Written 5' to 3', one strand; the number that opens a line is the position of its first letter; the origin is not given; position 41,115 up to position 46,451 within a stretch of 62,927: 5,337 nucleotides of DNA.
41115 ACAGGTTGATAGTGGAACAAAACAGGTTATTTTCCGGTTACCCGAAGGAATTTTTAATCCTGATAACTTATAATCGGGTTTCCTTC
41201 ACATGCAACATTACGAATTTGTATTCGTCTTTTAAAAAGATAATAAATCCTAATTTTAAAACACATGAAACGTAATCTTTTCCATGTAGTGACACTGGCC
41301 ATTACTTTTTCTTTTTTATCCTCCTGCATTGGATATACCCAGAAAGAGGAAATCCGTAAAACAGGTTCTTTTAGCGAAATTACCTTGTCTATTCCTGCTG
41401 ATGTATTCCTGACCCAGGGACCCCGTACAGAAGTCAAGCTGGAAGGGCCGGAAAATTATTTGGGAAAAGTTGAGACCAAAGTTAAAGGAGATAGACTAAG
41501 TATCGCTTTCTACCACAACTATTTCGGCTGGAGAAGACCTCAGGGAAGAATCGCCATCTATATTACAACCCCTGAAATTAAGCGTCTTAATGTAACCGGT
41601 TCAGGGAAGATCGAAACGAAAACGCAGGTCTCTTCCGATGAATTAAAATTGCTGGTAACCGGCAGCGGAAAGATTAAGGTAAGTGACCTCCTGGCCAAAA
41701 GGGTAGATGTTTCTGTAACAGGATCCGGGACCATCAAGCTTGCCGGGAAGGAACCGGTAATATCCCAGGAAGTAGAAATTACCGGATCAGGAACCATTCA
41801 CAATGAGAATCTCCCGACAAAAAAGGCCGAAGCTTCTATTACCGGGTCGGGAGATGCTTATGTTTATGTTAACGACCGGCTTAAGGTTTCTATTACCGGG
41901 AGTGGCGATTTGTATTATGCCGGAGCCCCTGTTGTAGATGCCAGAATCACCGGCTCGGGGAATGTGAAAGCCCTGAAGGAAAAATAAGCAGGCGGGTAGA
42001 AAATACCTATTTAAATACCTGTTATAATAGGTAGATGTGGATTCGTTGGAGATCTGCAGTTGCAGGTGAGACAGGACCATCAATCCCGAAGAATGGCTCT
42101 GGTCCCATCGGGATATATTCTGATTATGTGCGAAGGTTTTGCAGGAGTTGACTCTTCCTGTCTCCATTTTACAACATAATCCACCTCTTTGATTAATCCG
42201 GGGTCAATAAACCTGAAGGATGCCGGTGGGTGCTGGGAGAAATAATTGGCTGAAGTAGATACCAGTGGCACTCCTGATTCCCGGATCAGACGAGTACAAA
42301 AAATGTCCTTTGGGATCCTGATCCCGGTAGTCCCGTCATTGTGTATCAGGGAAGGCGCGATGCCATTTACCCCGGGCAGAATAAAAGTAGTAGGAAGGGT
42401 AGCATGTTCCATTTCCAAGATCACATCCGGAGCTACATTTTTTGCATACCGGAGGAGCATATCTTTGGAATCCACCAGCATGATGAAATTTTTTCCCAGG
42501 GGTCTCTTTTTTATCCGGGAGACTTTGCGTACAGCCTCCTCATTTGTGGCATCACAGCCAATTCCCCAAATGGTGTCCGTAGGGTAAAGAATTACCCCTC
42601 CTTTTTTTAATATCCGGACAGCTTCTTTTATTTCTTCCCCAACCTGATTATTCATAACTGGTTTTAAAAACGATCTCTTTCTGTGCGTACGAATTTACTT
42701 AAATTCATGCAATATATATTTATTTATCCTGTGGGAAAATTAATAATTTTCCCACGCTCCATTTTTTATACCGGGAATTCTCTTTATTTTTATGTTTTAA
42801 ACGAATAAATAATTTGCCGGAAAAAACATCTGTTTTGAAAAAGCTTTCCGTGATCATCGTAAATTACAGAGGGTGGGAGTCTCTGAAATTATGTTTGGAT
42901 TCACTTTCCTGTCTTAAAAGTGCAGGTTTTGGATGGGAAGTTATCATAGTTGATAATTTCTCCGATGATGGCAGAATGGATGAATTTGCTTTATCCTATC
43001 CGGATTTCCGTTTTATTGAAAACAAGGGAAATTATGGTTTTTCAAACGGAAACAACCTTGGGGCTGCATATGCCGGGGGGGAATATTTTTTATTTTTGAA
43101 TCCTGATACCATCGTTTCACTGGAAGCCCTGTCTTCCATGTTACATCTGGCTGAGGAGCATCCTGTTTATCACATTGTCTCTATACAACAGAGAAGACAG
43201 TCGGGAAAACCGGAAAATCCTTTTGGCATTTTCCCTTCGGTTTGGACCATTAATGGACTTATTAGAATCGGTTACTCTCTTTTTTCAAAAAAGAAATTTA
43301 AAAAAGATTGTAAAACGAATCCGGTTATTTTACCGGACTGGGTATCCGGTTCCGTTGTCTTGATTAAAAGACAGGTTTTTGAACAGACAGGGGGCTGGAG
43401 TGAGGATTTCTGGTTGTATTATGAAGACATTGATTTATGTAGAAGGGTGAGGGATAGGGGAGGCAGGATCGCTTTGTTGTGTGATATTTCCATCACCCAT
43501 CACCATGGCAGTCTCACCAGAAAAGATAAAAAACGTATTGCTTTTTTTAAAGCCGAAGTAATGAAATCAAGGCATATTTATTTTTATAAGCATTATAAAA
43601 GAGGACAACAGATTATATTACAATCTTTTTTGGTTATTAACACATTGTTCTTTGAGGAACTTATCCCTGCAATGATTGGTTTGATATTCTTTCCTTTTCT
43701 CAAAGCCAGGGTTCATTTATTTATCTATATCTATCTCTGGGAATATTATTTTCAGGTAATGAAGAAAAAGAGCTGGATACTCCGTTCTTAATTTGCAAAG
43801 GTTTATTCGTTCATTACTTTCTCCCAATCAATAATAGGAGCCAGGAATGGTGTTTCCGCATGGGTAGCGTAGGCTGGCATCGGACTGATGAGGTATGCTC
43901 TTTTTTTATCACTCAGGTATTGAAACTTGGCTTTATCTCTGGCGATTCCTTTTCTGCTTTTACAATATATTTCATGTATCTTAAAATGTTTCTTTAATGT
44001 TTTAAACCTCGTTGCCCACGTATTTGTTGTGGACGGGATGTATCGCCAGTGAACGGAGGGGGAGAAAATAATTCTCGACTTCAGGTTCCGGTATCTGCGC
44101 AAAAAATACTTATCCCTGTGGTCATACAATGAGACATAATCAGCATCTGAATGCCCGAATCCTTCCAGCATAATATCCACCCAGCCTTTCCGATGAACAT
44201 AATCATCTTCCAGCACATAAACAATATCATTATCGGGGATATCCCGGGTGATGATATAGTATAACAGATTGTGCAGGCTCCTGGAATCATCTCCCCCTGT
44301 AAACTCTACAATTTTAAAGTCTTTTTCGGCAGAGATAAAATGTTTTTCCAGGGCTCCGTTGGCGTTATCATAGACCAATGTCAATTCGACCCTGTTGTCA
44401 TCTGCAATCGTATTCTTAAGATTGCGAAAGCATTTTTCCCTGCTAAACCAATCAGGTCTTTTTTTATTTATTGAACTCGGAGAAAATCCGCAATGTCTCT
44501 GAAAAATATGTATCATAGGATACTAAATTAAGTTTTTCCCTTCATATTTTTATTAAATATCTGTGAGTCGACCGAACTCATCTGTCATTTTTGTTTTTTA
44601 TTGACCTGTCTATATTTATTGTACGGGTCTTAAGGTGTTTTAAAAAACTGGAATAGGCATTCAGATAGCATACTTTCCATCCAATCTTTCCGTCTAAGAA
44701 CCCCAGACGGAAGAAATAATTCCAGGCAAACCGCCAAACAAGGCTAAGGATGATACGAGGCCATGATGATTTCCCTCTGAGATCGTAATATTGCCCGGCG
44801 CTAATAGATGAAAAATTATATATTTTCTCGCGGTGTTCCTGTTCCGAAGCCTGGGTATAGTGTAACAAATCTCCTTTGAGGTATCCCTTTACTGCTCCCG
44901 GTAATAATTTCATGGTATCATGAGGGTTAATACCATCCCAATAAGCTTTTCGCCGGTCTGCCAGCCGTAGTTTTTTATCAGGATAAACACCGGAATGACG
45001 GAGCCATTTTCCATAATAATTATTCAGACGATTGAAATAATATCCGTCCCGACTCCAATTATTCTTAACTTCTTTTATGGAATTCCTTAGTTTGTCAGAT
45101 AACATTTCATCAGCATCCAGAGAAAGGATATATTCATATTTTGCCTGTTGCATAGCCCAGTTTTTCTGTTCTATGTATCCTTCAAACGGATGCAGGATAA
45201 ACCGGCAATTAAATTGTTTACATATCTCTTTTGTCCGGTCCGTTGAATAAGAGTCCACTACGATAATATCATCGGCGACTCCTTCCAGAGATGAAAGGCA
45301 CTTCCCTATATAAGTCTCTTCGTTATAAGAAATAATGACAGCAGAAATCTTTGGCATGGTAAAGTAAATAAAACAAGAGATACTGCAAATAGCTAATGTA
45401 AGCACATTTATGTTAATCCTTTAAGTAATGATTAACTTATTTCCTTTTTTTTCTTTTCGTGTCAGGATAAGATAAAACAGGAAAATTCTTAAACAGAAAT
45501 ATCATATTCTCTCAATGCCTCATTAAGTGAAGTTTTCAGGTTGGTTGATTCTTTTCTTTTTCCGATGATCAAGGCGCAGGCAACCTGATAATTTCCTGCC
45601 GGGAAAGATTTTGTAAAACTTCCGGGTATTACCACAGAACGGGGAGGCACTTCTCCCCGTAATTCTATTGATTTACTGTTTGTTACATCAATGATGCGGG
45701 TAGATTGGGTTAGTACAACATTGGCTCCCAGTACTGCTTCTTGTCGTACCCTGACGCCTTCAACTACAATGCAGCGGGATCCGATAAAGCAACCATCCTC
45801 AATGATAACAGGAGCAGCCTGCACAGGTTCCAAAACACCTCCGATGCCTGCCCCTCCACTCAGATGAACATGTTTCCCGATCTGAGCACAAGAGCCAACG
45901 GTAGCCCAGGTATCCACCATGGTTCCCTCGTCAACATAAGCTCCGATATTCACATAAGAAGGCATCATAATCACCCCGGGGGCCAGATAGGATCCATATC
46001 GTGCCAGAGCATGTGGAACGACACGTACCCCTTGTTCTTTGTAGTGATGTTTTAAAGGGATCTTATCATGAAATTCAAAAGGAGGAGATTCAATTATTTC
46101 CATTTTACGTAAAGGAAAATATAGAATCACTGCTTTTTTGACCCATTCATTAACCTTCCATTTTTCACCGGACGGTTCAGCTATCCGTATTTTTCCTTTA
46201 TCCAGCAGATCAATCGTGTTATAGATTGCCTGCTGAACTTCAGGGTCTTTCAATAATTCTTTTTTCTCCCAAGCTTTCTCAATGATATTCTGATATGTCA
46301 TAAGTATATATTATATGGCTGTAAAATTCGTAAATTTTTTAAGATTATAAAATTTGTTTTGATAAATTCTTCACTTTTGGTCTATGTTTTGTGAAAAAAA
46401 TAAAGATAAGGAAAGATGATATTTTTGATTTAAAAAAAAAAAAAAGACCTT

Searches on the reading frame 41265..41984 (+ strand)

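Call 22: search_protein_families(library=pfam, proteins=[window:41265-41984:+], max_evalue=0.00001)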
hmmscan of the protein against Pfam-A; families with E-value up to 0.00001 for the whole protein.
window:41265-41984:+ (240 aa): 1 family
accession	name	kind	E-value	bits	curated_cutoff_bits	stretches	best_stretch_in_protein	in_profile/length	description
PF10988.14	DUF2807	-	6.3e-47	160.1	24.2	1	36-222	2-181/181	Putative auto-transporter adhesin, head GIN domain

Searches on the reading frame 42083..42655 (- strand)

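Call 22: search_protein_families(library=pfam, proteins=[window:42083-42655:-], max_evalue=0.00001)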
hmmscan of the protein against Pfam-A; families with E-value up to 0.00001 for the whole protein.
window:42083-42655:- (191 aa): 1 family
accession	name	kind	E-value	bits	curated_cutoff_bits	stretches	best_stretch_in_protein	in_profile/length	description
PF01300.24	Sua5_yciO_yrdC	-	1.6e-37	129.1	25.1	1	15-190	2-176/178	Telomere recombination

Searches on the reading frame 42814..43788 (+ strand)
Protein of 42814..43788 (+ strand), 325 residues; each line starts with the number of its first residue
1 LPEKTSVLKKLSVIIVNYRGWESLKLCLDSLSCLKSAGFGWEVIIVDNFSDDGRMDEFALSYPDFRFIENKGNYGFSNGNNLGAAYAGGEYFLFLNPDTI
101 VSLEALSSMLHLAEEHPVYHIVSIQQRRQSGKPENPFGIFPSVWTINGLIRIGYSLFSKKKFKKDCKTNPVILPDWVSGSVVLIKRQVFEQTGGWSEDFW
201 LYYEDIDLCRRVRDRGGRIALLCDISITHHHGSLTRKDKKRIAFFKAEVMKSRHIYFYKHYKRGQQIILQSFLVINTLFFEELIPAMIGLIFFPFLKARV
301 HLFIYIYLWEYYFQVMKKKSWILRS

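Call 22: search_protein_families(library=pfam, proteins=[window:42814-43788:+], max_evalue=0.00001)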
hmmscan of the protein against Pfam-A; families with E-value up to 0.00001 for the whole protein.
window:42814-43788:+ (325 aa): 4 families
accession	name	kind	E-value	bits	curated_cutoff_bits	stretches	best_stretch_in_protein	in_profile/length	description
PF00535.33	Glycos_transf_2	-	6.3e-19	69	23.3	1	12-148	1-132/168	Glycosyl transferase family 2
PF10111.15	Glyco_tranf_2_2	-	2.2e-10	40.9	27.3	0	41-116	30-109/276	Glycosyltransferase like family 2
PF13641.12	Glyco_tranf_2_3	-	1.7e-08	35.2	27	1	11-232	3-214/230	Glycosyltransferase like family 2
PF13632.12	Glyco_trans_2_3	-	2.4e-06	28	27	1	176-309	72-194/198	Glycosyl transferase family group 2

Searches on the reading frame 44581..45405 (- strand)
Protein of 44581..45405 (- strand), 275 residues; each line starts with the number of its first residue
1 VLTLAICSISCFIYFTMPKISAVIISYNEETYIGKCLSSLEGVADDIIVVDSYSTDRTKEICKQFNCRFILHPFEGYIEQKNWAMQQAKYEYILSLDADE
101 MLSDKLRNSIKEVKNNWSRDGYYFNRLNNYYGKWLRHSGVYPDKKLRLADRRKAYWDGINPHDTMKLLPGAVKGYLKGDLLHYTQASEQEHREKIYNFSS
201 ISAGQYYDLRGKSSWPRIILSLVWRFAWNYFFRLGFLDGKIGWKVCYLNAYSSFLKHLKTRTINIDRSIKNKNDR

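Call 22: search_protein_families(library=pfam, proteins=[window:44581-45405:-], max_evalue=0.00001)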
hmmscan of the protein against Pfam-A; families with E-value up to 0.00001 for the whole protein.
window:44581-45405:- (275 aa): 2 families
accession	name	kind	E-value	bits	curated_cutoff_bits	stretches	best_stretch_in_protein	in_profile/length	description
PF00535.33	Glycos_transf_2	-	2.3e-19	70.4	23.3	1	21-128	1-117/168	Glycosyl transferase family 2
PF13704.12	Glyco_tranf_2_4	-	5e-06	27.4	27.5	0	28-103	2-85/98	Glycosyl transferase family 2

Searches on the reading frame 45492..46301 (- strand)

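Call 23: search_protein_families(library=pfam, proteins=[window:45492-46301:-], max_evalue=0.00001)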
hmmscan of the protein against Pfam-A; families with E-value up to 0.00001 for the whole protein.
window:45492-46301:- (270 aa): 3 families
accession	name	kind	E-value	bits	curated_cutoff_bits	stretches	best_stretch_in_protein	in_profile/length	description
PF14805.11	THDPS_N_2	-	3.9e-24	85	25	1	4-64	3-67/67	Tetrahydrodipicolinate N-succinyltransferase N-terminal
PF14602.12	Hexapep_2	-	1.7e-12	47.3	27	1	164-199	1-34/34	Hexapeptide repeat of succinyl-transferase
PF00132.30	Hexapep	-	9.2e-11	41.4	27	1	165-198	2-35/36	Bacterial transferase hexapeptide (six repeats)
